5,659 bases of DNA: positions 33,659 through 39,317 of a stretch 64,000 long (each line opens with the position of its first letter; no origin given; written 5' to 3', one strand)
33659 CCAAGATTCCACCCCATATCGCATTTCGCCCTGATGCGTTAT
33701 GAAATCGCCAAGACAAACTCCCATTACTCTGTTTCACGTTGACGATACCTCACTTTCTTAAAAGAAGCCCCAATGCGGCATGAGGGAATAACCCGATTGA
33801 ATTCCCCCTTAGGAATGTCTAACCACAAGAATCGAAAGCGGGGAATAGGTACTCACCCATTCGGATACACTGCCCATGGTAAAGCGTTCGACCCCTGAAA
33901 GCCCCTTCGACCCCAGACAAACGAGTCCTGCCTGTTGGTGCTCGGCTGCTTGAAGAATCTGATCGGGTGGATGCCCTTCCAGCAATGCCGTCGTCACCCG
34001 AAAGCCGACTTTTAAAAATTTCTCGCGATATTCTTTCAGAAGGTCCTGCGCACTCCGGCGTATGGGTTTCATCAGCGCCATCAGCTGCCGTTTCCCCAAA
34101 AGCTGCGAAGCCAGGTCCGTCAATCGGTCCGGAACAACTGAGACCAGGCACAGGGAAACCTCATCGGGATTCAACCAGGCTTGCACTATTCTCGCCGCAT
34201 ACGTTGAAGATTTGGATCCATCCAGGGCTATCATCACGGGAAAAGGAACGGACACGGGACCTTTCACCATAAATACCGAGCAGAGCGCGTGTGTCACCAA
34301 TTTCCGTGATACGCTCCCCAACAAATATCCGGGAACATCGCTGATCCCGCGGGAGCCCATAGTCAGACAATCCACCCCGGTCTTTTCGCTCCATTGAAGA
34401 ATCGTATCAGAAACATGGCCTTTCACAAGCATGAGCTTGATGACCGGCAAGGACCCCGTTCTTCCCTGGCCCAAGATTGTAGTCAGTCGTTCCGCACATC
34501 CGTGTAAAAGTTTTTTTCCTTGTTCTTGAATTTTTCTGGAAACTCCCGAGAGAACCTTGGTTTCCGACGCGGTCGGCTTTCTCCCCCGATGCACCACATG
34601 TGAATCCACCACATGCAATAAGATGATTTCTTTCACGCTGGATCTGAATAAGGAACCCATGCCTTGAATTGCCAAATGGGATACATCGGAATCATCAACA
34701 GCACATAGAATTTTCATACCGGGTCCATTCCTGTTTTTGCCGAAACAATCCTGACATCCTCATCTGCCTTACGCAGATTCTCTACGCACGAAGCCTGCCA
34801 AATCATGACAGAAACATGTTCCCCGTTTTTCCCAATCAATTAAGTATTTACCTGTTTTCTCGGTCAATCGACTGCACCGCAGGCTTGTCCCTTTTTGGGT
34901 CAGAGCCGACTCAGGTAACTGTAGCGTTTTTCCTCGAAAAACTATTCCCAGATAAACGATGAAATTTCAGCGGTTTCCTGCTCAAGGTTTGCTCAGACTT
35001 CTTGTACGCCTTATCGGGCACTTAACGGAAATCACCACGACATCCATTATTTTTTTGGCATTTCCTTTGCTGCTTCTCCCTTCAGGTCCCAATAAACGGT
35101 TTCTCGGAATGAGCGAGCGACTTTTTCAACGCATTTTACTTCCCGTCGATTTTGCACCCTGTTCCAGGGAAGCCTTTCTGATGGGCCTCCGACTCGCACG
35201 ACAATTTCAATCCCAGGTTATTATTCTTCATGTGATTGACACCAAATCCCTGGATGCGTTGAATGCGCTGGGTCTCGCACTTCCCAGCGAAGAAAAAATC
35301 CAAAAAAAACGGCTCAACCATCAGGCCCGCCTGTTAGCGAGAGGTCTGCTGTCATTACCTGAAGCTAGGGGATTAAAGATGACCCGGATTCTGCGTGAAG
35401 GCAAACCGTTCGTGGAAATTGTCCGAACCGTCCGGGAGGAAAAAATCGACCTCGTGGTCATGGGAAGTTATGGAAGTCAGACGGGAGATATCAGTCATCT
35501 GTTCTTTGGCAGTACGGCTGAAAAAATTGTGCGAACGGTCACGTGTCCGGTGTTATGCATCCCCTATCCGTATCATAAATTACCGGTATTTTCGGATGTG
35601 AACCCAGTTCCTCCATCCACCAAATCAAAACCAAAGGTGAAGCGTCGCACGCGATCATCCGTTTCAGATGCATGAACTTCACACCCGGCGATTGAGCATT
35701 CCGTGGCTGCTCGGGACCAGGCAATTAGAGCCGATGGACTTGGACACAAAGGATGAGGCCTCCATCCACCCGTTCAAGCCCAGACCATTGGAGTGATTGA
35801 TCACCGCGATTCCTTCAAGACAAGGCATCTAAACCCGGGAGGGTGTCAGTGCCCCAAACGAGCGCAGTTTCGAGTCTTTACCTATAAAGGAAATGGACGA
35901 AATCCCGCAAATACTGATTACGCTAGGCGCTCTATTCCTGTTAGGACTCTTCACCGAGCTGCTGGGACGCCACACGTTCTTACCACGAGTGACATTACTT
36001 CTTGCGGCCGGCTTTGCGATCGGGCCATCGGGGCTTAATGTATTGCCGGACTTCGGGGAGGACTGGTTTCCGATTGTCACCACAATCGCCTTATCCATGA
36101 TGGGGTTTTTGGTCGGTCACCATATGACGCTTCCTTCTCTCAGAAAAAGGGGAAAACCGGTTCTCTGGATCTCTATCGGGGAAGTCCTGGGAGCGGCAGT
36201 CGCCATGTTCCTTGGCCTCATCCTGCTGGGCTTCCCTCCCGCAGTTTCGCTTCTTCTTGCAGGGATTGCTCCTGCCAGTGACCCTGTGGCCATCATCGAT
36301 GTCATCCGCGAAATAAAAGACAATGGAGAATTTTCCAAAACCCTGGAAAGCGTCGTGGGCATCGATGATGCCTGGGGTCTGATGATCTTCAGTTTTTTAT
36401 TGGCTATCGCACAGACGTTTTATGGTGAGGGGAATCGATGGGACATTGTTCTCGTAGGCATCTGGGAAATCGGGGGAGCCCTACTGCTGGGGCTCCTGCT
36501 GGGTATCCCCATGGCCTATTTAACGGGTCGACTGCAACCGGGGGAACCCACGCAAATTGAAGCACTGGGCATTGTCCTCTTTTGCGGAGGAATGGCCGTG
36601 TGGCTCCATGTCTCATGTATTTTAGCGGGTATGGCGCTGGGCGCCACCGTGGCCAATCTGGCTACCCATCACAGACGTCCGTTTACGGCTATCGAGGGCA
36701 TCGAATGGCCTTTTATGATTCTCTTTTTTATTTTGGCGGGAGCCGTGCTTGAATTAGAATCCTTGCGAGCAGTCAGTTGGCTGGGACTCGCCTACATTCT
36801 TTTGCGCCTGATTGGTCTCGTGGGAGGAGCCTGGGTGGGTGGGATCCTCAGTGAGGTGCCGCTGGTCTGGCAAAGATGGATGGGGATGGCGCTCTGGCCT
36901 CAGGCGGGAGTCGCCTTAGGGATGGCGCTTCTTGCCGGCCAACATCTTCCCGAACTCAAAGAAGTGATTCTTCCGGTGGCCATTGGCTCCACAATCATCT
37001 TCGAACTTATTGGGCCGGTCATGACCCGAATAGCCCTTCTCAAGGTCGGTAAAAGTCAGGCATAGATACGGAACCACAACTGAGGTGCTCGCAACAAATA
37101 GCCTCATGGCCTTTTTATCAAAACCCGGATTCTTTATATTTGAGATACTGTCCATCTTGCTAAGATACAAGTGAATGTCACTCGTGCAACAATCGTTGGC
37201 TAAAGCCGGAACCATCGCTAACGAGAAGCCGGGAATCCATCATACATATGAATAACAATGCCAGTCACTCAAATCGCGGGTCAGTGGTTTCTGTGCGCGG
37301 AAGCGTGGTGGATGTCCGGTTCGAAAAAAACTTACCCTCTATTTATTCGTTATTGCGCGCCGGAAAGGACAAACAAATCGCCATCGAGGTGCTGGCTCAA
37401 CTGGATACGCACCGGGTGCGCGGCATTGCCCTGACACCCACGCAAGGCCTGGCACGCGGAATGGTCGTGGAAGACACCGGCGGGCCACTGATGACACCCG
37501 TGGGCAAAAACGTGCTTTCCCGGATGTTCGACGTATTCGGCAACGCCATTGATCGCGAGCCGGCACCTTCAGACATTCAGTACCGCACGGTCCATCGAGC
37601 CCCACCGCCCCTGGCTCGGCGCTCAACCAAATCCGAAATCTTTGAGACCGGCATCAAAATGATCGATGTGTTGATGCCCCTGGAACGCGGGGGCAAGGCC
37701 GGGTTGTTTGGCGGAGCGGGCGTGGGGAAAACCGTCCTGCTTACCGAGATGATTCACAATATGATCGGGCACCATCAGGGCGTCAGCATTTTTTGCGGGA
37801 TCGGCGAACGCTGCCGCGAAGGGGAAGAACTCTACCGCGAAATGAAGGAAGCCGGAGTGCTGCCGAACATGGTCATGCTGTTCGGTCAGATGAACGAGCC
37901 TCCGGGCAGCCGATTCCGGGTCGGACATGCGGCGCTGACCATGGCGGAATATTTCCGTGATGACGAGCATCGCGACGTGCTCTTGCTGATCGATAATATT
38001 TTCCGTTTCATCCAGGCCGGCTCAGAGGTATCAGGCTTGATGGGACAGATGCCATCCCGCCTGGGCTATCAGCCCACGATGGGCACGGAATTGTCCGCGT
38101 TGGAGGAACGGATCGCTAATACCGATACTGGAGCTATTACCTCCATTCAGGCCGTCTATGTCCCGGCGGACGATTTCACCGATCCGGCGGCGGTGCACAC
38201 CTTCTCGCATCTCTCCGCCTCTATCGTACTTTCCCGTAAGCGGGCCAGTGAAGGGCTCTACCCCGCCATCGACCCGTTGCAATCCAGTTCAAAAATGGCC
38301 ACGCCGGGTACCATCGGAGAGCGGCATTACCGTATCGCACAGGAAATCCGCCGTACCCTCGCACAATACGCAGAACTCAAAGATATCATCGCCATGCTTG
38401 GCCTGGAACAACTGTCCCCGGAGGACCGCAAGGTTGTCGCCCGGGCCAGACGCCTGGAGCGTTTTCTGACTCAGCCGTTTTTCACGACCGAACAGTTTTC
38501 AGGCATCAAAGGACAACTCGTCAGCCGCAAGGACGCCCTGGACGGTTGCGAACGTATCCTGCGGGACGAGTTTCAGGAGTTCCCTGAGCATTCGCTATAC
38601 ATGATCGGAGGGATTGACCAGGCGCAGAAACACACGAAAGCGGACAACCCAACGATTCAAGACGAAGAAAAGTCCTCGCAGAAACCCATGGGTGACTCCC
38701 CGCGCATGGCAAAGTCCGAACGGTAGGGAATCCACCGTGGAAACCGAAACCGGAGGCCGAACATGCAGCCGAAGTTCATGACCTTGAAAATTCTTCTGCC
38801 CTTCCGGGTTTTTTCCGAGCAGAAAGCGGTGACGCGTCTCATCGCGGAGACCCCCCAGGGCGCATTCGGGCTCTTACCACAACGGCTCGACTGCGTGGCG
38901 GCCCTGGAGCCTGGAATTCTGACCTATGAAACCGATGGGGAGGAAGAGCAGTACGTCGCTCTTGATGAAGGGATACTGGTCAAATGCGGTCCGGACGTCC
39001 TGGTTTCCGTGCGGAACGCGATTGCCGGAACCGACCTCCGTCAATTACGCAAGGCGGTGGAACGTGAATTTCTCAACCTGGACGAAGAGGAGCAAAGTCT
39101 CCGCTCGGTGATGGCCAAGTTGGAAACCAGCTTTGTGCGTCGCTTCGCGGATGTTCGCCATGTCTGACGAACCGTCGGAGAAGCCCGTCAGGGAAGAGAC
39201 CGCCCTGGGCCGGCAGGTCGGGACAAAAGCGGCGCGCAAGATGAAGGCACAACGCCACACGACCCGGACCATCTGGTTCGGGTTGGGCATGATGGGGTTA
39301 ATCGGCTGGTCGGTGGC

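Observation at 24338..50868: Four exact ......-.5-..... sigma-54 promoters in front of chaperone and Usp genes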

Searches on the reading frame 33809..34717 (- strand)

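Call 14: search_protein_families(library=pfam, proteins=[window:33809-34717:-])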
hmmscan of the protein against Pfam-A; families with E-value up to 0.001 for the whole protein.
window:33809-34717:- (302 aa): 1 family
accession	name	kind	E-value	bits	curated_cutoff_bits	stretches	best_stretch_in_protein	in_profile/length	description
PF00582.32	Usp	-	3.9e-41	141.3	24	2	2-152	4-141/141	Universal stress protein family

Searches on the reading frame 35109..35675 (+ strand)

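Call 13: search_protein_families(library=pfam, proteins=[window:35109-35675:+])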
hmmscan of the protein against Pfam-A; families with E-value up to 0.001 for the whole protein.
window:35109-35675:+ (188 aa): 1 family
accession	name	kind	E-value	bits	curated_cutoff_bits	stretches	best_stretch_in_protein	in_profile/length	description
PF00582.32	Usp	-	2.1e-30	106.6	24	1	6-152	2-141/141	Universal stress protein family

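Call 56: search_protein_families(library=ncbifam, proteins=[window:35109-35675:+], max_evalue=0.00001)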
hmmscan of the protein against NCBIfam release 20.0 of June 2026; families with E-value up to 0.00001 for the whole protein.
window:35109-35675:+ (188 aa): 0 families

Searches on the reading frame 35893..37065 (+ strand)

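Call 13: search_protein_families(library=pfam, proteins=[window:35893-37065:+])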
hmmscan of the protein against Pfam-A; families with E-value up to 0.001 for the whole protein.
window:35893-37065:+ (390 aa): 1 family
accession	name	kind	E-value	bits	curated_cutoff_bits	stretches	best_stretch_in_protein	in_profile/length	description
PF00999.27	Na_H_Exchanger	-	1.8e-30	106.5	26.2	1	16-382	6-373/375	Sodium/hydrogen exchanger, transmembrane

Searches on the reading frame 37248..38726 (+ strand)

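Call 14: search_protein_families(library=pfam, proteins=[window:37248-38726:+])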
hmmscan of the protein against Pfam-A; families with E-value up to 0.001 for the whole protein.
window:37248-38726:+ (492 aa): 3 families
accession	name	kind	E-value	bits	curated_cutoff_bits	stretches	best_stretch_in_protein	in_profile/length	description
PF00006.31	ATP-synt_ab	-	6.6e-73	245.3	29.5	1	135-348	1-213/213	ATP synthase alpha/beta family, nucleotide-binding domain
PF22919.1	ATP-synt_VA_C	-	1e-12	48.4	24.7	1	353-423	5-77/101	C-terminal domain of V and A type ATP synthase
PF02874.29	ATP-synt_ab_N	-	1.9e-11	44.7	20.9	1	13-78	1-69/69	ATP synthase alpha/beta family, beta-barrel domain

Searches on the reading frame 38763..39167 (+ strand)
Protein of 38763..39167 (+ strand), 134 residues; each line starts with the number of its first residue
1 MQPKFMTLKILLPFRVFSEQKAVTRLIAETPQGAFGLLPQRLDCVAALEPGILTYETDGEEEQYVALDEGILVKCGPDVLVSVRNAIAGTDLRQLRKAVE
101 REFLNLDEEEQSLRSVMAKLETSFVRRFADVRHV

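Call 14: search_protein_families(library=pfam, proteins=[window:38763-39167:+])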
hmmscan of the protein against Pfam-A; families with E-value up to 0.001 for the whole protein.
window:38763-39167:+ (134 aa): 1 family
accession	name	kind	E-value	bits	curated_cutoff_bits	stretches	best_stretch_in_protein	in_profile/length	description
PF02823.21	ATP-synt_DE_N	-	2.1e-15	56.9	27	1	6-86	1-80/80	ATP synthase, Delta/Epsilon chain, beta-sandwich domain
